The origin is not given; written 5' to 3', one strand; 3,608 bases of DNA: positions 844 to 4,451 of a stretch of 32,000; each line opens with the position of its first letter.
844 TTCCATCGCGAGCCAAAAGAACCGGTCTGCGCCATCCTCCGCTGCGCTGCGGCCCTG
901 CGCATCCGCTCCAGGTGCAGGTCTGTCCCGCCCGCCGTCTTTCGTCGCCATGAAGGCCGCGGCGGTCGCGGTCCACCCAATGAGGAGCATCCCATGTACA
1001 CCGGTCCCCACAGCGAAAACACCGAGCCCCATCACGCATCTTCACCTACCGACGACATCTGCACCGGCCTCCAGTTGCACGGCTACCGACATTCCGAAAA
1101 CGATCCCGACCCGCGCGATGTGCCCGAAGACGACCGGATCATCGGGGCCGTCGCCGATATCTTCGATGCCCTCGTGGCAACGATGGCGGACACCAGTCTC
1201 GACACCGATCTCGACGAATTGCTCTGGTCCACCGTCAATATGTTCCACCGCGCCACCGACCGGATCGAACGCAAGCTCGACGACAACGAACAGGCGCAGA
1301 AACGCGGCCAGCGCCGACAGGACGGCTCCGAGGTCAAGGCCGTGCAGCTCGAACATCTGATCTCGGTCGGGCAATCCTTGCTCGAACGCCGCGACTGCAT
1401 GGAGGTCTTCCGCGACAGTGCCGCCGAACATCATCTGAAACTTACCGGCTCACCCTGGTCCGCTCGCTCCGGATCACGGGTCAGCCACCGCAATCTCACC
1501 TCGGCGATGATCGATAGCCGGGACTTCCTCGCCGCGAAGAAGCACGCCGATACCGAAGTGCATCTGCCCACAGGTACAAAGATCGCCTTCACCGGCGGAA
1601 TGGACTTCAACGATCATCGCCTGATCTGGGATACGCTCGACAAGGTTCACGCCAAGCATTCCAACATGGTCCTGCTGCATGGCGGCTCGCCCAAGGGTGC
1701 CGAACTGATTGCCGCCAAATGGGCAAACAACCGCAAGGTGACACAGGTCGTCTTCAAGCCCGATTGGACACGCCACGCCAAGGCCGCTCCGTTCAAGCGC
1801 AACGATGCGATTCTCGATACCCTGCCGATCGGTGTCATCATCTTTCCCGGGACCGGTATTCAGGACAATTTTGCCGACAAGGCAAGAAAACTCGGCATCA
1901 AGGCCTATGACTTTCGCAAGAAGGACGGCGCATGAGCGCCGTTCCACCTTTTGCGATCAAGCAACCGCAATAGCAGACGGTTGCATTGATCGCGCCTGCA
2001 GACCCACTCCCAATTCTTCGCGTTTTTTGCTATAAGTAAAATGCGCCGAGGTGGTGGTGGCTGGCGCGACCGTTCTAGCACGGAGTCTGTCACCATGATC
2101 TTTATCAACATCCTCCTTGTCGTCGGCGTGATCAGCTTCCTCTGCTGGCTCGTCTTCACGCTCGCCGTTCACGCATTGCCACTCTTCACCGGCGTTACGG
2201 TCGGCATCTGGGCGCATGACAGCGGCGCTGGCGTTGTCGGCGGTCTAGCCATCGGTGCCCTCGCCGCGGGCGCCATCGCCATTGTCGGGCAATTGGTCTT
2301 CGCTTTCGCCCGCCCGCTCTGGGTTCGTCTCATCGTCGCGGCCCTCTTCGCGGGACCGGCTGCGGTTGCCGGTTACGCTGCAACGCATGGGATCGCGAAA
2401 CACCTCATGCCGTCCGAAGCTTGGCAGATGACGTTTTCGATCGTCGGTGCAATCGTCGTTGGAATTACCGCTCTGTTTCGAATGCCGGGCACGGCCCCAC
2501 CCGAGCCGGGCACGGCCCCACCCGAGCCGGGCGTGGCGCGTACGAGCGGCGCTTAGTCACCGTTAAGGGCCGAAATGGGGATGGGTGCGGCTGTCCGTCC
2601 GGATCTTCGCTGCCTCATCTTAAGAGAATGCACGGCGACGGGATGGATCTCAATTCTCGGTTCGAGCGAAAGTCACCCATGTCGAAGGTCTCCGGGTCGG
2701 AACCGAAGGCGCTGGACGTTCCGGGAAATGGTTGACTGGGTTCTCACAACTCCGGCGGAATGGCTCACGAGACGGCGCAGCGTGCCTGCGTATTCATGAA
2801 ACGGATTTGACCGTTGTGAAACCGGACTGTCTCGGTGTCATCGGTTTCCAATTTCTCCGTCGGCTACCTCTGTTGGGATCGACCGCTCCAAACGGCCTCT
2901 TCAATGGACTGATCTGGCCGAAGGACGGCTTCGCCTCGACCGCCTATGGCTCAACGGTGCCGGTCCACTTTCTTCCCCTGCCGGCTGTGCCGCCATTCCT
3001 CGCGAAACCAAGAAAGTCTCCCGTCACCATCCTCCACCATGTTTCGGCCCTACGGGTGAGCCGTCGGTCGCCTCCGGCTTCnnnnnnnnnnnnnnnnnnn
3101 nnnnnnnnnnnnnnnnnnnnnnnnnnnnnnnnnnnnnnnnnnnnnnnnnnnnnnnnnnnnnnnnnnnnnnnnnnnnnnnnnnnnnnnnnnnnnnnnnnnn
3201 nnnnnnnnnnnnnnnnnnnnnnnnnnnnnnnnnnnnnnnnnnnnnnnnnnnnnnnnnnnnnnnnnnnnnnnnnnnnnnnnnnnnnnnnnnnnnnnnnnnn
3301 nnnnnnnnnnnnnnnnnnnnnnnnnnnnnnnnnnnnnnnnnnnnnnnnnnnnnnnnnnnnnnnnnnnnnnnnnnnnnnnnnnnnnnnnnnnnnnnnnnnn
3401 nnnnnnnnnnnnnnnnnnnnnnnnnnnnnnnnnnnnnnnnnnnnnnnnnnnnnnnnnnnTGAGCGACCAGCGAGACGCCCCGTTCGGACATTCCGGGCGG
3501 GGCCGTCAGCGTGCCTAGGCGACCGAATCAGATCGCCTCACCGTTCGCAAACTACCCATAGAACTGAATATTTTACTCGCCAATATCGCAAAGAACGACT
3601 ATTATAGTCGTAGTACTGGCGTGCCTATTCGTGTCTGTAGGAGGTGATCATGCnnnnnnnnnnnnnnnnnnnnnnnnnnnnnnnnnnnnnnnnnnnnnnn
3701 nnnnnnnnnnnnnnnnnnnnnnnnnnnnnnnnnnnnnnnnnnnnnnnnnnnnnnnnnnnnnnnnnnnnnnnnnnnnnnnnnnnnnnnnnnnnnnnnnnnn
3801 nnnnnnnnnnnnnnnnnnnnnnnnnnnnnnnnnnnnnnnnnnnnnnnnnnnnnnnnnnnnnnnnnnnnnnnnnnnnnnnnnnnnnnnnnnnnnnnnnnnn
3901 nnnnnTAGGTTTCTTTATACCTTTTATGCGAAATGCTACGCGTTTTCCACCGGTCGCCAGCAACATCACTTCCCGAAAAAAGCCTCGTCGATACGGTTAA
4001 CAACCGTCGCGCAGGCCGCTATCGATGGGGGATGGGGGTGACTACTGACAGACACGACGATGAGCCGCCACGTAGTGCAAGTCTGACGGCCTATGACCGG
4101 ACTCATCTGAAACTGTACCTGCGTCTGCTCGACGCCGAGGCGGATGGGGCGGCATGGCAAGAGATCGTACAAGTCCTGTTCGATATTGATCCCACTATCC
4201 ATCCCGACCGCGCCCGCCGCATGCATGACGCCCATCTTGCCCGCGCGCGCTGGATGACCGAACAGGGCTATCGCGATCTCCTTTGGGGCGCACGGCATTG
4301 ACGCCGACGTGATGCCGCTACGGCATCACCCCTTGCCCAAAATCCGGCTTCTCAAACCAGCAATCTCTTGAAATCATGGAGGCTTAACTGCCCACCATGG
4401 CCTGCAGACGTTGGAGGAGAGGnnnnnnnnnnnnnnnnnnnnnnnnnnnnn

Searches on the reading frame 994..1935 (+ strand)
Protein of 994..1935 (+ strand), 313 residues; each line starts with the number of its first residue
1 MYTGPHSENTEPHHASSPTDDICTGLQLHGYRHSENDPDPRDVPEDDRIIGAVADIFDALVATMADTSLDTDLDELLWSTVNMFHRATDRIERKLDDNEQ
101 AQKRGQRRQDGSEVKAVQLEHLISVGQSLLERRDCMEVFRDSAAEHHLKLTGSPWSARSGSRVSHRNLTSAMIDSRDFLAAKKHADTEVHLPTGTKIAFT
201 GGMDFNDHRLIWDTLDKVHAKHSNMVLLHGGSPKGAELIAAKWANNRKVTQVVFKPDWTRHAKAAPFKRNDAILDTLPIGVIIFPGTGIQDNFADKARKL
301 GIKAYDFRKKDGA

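Call 66: search_protein_families(library=pfam, proteins=[window:994-1935:+], max_evalue=0.001)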
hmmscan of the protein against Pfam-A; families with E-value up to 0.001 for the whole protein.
window:994-1935:+ (313 aa): 1 family
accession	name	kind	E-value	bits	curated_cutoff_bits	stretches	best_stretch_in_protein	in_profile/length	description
PF10686.14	YAcAr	-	9.5e-31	105.9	28.2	1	195-261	1-66/66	YspA, cpYpsA-related SLOG family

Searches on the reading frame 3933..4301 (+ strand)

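Call 7: search_protein_families(library=pfam, proteins=[window:3933-4301:+], max_evalue=0.01)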
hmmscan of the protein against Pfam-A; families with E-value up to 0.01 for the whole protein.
window:3933-4301:+ (122 aa): 1 family
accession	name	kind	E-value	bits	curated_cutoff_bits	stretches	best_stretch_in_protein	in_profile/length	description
PF10074.15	RovC_DNA-bd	-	9.7e-11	42.7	26.4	1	38-117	23-106/107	T6SS, Transcription factor, DNA binding domain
